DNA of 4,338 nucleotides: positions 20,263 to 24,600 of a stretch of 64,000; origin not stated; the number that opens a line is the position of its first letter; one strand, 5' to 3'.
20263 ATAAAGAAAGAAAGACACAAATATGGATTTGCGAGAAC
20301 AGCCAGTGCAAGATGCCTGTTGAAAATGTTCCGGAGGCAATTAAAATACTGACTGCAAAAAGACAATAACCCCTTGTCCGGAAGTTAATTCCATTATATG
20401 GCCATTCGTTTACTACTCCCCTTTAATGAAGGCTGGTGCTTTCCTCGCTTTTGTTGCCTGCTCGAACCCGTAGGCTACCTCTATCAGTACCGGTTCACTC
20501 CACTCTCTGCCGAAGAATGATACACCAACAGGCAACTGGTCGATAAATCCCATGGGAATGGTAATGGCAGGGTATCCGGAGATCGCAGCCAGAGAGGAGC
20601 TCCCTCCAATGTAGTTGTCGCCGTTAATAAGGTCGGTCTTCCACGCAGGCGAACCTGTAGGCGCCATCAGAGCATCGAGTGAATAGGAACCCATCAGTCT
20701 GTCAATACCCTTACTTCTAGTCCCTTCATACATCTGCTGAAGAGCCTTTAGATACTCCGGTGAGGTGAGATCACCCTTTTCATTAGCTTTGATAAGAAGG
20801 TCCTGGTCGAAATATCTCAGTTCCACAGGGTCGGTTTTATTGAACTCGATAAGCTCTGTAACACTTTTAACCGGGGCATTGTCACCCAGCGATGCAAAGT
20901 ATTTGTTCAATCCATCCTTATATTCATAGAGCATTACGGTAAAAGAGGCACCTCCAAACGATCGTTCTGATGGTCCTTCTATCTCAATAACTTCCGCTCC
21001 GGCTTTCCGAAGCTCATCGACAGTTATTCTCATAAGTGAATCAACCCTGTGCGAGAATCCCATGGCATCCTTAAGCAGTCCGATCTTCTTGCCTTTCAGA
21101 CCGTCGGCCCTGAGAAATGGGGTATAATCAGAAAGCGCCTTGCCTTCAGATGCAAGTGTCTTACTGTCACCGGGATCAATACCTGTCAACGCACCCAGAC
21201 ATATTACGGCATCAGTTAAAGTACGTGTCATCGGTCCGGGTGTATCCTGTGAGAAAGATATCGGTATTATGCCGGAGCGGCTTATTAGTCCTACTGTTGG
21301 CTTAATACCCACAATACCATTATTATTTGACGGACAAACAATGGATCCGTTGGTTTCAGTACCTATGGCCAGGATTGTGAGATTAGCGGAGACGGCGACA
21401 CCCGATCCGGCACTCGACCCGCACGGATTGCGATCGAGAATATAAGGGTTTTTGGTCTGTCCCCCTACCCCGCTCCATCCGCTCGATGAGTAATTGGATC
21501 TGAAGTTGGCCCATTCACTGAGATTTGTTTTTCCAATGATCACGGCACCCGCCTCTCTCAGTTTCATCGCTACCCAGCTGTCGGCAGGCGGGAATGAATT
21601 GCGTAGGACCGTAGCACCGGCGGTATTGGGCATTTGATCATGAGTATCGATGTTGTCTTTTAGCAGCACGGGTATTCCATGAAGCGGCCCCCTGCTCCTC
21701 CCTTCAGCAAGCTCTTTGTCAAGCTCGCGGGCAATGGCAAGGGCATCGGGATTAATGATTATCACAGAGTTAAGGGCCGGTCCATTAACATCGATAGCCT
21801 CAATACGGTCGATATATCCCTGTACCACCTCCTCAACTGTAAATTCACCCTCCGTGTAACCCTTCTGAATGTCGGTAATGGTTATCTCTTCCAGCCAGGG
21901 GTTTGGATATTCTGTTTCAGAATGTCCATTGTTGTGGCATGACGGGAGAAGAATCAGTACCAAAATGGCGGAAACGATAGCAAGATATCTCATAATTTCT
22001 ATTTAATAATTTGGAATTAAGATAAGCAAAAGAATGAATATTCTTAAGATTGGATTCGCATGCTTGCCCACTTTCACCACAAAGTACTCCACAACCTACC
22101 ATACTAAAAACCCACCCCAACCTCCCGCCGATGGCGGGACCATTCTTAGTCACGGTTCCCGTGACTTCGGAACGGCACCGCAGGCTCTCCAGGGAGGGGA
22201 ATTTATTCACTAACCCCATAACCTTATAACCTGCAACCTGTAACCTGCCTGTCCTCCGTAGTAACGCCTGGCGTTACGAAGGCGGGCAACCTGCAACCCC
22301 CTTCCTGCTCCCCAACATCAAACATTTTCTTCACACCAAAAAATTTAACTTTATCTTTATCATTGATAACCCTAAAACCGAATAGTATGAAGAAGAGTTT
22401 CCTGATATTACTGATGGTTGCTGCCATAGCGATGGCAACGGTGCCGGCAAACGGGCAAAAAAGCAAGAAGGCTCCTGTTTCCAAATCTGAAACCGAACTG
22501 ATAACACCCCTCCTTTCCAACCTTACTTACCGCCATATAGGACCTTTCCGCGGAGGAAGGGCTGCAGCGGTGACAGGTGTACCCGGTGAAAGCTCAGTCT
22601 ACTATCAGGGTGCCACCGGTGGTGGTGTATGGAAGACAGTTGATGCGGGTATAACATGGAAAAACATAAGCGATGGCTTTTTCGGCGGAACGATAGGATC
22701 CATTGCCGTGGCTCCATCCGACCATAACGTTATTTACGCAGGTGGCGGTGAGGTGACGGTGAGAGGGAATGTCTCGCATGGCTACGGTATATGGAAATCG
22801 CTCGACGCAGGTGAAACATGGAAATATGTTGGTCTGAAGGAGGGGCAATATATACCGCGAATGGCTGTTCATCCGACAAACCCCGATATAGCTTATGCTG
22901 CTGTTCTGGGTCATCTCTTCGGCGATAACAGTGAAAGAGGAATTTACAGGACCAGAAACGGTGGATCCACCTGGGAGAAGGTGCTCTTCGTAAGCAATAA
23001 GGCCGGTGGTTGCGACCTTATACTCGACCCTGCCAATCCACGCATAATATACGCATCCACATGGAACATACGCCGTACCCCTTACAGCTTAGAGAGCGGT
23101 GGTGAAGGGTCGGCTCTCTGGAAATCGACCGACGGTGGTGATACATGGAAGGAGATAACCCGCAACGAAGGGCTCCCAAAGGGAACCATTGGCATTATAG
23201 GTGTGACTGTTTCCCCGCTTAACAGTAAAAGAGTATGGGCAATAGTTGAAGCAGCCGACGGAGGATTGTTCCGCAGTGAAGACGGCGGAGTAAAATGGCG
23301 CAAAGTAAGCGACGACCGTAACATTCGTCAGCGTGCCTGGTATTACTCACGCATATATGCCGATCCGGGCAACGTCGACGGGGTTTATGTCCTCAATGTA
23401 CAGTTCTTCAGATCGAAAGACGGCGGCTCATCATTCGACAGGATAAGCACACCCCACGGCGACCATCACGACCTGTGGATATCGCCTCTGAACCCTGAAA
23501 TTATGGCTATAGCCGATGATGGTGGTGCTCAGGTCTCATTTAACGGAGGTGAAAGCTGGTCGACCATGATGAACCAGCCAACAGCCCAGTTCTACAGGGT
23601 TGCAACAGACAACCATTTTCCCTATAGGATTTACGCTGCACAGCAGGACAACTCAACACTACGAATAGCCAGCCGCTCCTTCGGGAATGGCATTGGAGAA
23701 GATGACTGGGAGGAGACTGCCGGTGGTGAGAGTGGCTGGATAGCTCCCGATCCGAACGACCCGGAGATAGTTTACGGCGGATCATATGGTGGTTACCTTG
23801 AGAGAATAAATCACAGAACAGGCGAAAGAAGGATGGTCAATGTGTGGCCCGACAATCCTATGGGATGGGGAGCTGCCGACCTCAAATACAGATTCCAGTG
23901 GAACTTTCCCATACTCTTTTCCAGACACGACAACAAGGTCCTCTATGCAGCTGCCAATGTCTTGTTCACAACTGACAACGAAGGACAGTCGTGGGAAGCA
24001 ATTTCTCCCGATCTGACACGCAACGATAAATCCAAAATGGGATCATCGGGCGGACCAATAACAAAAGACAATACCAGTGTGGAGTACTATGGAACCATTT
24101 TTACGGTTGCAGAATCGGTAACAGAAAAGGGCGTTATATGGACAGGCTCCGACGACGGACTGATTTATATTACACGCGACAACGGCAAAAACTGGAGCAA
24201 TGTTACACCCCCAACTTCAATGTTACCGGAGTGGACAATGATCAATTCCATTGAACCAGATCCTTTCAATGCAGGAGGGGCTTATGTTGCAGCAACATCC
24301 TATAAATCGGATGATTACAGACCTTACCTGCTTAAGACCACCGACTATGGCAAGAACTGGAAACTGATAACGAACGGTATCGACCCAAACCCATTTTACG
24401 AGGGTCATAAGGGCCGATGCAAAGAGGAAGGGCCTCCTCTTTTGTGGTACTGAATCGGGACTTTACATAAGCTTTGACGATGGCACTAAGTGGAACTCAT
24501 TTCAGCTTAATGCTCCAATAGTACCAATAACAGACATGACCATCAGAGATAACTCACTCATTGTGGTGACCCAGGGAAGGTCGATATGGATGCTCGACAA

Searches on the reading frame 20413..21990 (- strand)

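Call 80: search_protein_families(library=pfam, proteins=[window:20413-21990:-], max_evalue=0.00001)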
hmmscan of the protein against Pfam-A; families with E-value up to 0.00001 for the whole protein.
window:20413-21990:- (525 aa): 1 family
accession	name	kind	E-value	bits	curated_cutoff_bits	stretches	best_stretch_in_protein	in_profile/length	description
PF01425.27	Amidase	-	1.4e-89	301.6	27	1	54-501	1-443/445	Amidase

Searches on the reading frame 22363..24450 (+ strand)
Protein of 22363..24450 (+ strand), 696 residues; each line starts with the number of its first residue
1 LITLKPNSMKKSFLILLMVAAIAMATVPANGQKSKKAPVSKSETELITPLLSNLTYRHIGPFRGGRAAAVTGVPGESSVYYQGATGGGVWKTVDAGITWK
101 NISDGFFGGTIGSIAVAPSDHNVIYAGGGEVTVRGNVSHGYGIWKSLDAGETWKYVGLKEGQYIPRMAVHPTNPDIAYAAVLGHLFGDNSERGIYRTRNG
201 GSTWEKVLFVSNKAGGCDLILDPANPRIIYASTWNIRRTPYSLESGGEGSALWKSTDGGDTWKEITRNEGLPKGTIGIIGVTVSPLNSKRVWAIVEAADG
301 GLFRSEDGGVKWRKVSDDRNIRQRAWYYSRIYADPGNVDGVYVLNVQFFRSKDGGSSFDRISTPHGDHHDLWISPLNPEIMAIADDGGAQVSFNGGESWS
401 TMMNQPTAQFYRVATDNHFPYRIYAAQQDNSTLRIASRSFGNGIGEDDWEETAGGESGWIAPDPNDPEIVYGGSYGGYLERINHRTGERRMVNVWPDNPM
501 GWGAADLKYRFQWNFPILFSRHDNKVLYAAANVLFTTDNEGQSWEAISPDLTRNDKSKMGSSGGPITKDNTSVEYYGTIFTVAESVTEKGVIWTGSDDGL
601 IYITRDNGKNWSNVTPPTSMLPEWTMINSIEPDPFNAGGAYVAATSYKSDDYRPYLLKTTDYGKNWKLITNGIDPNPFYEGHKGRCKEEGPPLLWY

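Call 80: search_protein_families(library=pfam, proteins=[window:22363-24450:+], max_evalue=0.00001)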
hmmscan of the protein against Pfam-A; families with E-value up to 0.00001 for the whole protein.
window:22363-24450:+ (696 aa): 2 families
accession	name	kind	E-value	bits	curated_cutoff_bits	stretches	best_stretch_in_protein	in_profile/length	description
PF15902.12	Sortilin-Vps10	-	9.3e-29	100.9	33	2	143-268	3-115/446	Sortilin, neurotensin receptor 3,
PF02012.26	BNR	-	1.8e-13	48.7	27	0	602-612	1-11/12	BNR/Asp-box repeat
